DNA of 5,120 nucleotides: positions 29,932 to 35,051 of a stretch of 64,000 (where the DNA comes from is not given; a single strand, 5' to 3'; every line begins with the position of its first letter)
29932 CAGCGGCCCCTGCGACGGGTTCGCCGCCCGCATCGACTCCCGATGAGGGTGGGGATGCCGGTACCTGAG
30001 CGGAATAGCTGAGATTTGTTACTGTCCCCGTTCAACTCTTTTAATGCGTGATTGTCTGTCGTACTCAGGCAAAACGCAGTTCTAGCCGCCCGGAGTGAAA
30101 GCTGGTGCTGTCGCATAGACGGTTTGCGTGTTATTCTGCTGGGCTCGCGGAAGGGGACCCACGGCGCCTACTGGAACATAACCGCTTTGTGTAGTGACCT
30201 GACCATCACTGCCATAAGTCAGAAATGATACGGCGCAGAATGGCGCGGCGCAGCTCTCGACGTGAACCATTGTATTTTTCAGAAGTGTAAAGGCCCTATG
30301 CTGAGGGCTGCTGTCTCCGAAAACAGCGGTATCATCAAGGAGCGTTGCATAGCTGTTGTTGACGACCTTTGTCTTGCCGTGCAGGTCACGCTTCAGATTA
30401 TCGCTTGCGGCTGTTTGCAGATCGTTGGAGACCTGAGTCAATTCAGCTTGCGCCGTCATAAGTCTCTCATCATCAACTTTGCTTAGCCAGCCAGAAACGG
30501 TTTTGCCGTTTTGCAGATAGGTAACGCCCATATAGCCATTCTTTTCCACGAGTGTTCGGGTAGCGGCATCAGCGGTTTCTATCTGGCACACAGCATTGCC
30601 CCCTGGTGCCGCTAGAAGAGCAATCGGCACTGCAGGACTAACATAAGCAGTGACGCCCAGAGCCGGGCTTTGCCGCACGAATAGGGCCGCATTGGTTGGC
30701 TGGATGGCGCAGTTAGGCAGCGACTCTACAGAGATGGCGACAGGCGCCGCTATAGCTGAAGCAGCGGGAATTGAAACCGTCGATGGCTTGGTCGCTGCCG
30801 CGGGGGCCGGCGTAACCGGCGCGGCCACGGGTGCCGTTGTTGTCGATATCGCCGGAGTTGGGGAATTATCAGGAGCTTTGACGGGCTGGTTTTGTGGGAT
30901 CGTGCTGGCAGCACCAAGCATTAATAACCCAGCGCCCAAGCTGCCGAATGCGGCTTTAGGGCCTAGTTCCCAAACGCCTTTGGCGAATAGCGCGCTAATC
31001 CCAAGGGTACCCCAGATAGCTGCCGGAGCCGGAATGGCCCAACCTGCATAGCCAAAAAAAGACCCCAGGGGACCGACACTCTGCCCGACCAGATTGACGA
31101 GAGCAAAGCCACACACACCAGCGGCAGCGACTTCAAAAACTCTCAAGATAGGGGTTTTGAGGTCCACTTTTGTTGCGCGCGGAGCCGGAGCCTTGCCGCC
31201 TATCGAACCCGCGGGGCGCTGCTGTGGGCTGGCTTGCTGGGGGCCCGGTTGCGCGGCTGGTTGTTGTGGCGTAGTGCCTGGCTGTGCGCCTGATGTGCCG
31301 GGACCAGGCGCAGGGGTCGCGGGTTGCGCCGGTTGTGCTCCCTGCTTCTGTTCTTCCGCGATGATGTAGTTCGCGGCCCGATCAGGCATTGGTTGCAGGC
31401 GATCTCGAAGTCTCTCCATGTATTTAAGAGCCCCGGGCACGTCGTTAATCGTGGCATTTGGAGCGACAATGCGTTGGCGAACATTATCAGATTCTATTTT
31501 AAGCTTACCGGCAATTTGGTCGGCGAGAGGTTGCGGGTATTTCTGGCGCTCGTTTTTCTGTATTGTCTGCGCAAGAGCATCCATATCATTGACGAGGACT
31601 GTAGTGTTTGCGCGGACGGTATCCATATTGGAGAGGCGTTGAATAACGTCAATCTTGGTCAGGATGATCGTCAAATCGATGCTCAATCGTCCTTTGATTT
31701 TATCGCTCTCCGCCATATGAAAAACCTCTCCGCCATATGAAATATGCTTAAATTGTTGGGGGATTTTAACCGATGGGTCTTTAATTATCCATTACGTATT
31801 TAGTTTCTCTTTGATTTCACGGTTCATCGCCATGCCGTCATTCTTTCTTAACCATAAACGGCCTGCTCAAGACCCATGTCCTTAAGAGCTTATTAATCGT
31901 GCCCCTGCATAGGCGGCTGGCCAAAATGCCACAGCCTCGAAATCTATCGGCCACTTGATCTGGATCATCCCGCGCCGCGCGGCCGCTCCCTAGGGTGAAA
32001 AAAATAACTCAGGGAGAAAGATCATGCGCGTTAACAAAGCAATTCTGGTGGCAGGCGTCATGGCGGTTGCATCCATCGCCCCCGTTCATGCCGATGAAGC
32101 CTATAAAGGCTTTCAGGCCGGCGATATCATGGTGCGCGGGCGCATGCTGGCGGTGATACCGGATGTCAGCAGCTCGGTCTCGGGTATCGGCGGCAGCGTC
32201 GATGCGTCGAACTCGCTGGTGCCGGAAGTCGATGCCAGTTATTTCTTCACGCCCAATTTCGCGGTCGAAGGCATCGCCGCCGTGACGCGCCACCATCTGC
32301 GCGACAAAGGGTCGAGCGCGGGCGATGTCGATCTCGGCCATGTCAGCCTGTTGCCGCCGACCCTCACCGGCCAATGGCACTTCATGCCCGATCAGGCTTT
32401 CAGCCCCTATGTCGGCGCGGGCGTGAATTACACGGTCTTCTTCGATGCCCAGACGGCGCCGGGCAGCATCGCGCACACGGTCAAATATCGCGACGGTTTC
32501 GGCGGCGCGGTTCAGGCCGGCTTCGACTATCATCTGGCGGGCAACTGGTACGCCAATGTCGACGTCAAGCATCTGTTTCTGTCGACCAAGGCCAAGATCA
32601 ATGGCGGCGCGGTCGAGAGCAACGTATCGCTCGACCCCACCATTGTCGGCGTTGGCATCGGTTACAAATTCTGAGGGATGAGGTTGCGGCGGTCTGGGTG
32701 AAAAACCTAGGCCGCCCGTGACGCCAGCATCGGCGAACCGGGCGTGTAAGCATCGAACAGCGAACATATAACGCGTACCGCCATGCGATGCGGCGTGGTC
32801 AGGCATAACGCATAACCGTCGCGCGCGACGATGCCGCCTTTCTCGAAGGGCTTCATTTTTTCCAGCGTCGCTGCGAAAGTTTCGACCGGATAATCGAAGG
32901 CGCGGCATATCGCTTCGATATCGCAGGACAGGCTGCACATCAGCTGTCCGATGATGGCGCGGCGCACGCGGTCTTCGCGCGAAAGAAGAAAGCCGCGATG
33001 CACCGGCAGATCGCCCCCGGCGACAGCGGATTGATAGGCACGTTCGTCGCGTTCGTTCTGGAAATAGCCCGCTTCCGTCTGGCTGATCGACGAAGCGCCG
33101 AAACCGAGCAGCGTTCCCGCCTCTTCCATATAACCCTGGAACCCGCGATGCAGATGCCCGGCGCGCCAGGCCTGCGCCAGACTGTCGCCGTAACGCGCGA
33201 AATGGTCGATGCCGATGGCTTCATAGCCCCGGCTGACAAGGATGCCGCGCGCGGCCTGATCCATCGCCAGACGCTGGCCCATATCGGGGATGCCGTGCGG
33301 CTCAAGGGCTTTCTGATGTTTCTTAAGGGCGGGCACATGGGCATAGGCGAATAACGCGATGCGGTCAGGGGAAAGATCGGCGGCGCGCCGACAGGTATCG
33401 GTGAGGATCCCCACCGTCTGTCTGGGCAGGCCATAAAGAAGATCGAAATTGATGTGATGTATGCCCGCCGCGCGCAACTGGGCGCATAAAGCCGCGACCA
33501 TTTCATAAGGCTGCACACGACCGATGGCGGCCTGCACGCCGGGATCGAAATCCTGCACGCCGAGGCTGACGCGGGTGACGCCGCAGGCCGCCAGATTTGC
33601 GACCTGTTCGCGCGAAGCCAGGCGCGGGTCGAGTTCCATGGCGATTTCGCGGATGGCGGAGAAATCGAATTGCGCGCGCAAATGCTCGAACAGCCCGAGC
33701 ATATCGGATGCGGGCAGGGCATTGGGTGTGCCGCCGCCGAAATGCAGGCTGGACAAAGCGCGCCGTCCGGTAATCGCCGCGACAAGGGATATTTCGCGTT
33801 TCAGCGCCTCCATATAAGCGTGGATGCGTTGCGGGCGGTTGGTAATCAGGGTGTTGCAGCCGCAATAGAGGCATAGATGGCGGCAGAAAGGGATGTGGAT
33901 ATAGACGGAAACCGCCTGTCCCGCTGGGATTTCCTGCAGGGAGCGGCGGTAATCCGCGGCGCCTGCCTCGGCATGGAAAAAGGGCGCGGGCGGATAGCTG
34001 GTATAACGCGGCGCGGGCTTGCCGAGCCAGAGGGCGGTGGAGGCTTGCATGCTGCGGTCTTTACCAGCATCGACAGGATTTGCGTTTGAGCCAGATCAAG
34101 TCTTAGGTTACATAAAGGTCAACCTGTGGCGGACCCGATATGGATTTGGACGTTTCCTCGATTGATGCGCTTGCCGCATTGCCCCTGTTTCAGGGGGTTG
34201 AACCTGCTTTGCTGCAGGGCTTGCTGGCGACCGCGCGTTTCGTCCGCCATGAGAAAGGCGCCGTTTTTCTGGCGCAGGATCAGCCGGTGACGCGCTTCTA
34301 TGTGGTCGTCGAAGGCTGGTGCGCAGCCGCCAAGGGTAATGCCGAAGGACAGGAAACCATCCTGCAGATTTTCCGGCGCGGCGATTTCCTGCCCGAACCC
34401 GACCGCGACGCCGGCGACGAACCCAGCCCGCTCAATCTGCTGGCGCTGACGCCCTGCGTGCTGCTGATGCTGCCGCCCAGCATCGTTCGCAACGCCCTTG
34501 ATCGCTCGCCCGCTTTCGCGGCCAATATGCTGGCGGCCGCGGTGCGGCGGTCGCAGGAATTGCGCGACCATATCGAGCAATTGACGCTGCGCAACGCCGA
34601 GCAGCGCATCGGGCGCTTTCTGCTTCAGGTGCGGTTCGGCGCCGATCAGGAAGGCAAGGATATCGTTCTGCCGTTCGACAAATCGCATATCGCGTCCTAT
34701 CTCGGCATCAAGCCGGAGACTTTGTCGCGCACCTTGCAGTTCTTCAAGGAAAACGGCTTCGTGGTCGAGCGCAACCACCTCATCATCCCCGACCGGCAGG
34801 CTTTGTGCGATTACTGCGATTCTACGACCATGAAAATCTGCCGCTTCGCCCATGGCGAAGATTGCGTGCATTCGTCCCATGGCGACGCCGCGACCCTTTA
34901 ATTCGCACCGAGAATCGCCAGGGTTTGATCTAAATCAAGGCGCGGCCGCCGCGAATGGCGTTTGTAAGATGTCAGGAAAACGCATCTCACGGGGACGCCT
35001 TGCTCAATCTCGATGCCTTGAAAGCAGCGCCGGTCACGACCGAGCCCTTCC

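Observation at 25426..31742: Orphan DotA/TraY-like membrane protein flanked by two large unknown proteins in a lower-G+C islet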

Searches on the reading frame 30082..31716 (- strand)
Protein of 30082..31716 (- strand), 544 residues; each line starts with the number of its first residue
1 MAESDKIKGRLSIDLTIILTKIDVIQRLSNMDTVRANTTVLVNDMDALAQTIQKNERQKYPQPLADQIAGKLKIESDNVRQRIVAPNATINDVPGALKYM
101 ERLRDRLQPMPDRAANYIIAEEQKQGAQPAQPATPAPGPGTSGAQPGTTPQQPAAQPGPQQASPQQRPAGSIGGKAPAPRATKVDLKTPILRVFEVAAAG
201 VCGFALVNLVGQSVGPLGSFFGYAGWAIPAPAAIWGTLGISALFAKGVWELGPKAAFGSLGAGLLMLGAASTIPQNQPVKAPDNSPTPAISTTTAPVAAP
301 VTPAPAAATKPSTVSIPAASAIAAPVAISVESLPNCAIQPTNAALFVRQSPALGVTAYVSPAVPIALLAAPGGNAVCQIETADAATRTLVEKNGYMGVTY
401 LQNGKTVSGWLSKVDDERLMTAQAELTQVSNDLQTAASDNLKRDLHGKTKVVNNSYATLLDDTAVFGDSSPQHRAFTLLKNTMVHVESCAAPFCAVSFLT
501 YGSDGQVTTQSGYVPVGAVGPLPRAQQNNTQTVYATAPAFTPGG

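Call 3: search_protein_families(library=pfam, proteins=[window:30082-31716:-], max_evalue=1)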
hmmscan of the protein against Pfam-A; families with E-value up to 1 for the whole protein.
window:30082-31716:- (544 aa): 0 families

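Call 4: search_protein_families(library=ncbifam, proteins=[window:30082-31716:-], max_evalue=1)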
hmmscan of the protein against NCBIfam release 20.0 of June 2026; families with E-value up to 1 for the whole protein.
window:30082-31716:- (544 aa): 0 families

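Call 23: find_homologous_proteins(query=window:30082-31716:-)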
Query window:30082-31716:- (544 aa): 1 proteins with E <= 0.001 among 8000 candidates.
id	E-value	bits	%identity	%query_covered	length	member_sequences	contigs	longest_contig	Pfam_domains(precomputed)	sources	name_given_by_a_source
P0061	0.0e+0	1185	100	100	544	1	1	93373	-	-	-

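Call 39: search_solved_structures(query=window:30082-31716:-, max_evalue=10)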
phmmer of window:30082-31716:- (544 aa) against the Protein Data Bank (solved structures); distinct sequences matched with E-value up to 10: 2.
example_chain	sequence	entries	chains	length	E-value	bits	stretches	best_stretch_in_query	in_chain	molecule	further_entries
4he8_H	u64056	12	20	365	2.5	10.6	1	204-253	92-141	NADH-quinone oxidoreductase subunit 8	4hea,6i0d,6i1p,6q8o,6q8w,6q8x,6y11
8fy1_D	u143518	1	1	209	9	8.7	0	126-178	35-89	Apoptosis regulator Bcl-2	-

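Call 89: predict_structure(protein=window:30082-31716:-)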
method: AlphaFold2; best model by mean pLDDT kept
length: 544 residues; sequences in the alignment: 1
mean_pLDDT: 48.9   pTM: 0.31
mean pLDDT of the five models: 48.9, 43.1, 42.2, 41.4, 34.4
residues with pLDDT >= 90: 8; 70-90: 87; 50-70: 112; < 50: 337
segments of 3 or more residues with pLDDT < 50: 143-145, 154-158, 160-162, 165-167, 169-200, 204-210, 212-232, 265-310, 312-480, 520-544
pLDDT, mean of each block of 10 residues (from residue 1): 60 82 85 85 89 69 75 89 74 77 87 73 62 55 48 45 43 40 41 46 49 45 41 53 53 53 46 36 35 34 33 29 26 29 26 26 26 33 39 43 40 39 38 41 37 27 26 30 56 58 54 57 35 34 29
secondary structure, 60 per line:
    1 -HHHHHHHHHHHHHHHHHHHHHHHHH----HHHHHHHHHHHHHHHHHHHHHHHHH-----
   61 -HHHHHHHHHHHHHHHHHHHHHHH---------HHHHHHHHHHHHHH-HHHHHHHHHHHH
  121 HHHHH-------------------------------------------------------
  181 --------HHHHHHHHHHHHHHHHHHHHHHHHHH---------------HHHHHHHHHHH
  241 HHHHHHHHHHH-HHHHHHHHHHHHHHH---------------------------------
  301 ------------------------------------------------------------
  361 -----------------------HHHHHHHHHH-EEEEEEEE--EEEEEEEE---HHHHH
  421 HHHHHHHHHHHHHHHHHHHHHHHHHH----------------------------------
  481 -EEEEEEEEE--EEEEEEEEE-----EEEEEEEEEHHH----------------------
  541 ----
elements in order: H2-26 H31-55 H62-84 H94-107 H109-125 H189-214 H230-251 H253-267 H384-393 E395-402 E405-412 H416-446 E482-490 E493-501 E507-515

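Call 91: search_protein_families(library=padloc, proteins=[window:30082-31716:-], max_evalue=0.1)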
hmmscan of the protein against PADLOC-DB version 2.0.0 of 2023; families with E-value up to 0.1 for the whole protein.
window:30082-31716:- (544 aa): 0 families

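Call 92: search_protein_families(library=phrogs, proteins=[window:30082-31716:-], max_evalue=0.1)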
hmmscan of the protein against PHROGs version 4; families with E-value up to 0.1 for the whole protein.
window:30082-31716:- (544 aa): 0 families

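Call 102: fold_search(model_id=the predicted structure, library=pdb)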
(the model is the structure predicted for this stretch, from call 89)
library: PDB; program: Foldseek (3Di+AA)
matches with E <= 10: 994; with E <= 0.001: 0
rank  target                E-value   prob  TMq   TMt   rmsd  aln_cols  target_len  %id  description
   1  6upw_L                4.8e-02  0.96  0.17  0.45   7.6       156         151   12  Metavinculin ABD-F-actin complex (released 2020-09-30)
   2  5iso_B                6.8e-02  0.38  0.07  0.16  21.9       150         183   12  STRUCTURE OF FULL LENGTH HUMAN AMPK (NON-PHOSPHORYLATED AT T-LOOP) IN COMPLEX WITH A SMALL MOLECULE ACTIVATOR, A BENZI (released 2017-03-29)
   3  3t6g_D                9.2e-02  0.98  0.17  0.59   4.8       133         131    9  Structure of the complex between NSP3 (SHEP1) and p130Cas (released 2011-11-23)
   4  3jbi_V                9.7e-02  0.89  0.15  0.44   6.2       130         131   10  MDFF model of the vinculin tail domain bound to F-actin (released 2015-11-04)
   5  1orj_A                1.3e-01  0.60  0.13  0.36   6.8       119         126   13  FLAGELLAR EXPORT CHAPERONE (released 2003-09-16)
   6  8bik_B                1.3e-01  0.33  0.07  0.17  22.3       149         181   11  Crystal structure of human AMPK heterotrimer in complex with allosteric activator C455 (released 2024-05-15)
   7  1dow_A                1.6e-01  0.96  0.17  0.40   4.3       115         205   16  CRYSTAL STRUCTURE OF A CHIMERA OF BETA-CATENIN AND ALPHA-CATENIN (released 2000-07-12)
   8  1dov                  1.7e-01  0.97  0.18  0.45   4.4       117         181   16  CRYSTAL STRUCTURE OF THE ALPHA-CATENIN DIMERIZATION DOMAIN (released 2000-07-12)
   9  1szi                  1.9e-01  0.80  0.15  0.33   6.6       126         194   14  Crystal Structure of the C-terminus of TIP47 (released 2004-07-27)
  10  4iwb_B                2.1e-01  0.51  0.13  0.32   6.8       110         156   12  Novel Fold of FliC/FliS Fusion Protein (released 2013-12-11)
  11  1orj_D                2.1e-01  0.47  0.13  0.35   6.9       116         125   13  FLAGELLAR EXPORT CHAPERONE (released 2003-09-16)
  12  6c9g_B                2.1e-01  0.25  0.06  0.17  21.4       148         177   11  AMP-activated protein kinase bound to pharmacological activator R739 (released 2018-11-28)
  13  6yxy_EP               2.2e-01  0.28  0.10  0.18  15.6       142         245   14  State B of the Trypanosoma brucei mitoribosomal large subunit assembly intermediate (released 2020-10-14)
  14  6c9f_B                2.2e-01  0.25  0.07  0.19  24.0       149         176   11  AMP-activated protein kinase bound to pharmacological activator R734 (released 2018-11-28)
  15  9d3e_A                2.2e-01  0.23  0.09  0.12  12.3       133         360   20  Cryo-EM structure of CCR6 bound by SQA1 and OXM2 (released 2024-09-11)
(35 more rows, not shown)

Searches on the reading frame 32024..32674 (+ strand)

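Call 32: search_protein_families(library=pfam, proteins=[window:32024-32674:+], max_evalue=0.0001)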
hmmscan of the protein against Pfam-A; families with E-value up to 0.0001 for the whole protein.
window:32024-32674:+ (216 aa): 2 families
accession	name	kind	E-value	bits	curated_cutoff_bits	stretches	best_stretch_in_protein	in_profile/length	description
PF03922.20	OmpW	-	2.9e-50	171.4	24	1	31-216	1-195/195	OmpW family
PF13505.12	OMP_b-brl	-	4.7e-10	40.3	28.7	1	50-216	35-175/175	Outer membrane protein beta-barrel domain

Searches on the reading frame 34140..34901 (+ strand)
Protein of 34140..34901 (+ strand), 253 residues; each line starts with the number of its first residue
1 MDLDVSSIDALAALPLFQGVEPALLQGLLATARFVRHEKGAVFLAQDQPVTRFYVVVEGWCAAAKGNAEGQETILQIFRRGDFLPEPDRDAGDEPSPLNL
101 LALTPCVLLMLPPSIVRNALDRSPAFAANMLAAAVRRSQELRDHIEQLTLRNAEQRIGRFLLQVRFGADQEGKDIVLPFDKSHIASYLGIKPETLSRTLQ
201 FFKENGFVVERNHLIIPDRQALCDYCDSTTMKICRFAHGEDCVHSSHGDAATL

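Call 32: search_protein_families(library=pfam, proteins=[window:34140-34901:+], max_evalue=0.0001)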
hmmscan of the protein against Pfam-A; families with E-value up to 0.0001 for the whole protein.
window:34140-34901:+ (253 aa): 2 families
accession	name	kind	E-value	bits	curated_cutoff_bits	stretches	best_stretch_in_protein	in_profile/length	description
PF13545.12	HTH_Crp_2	-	2.8e-15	56.5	27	1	155-225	1-70/70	Crp-like helix-turn-helix domain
PF00027.35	cNMP_binding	-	6.5e-13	48.9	27.5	1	35-122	2-88/89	Cyclic nucleotide-binding domain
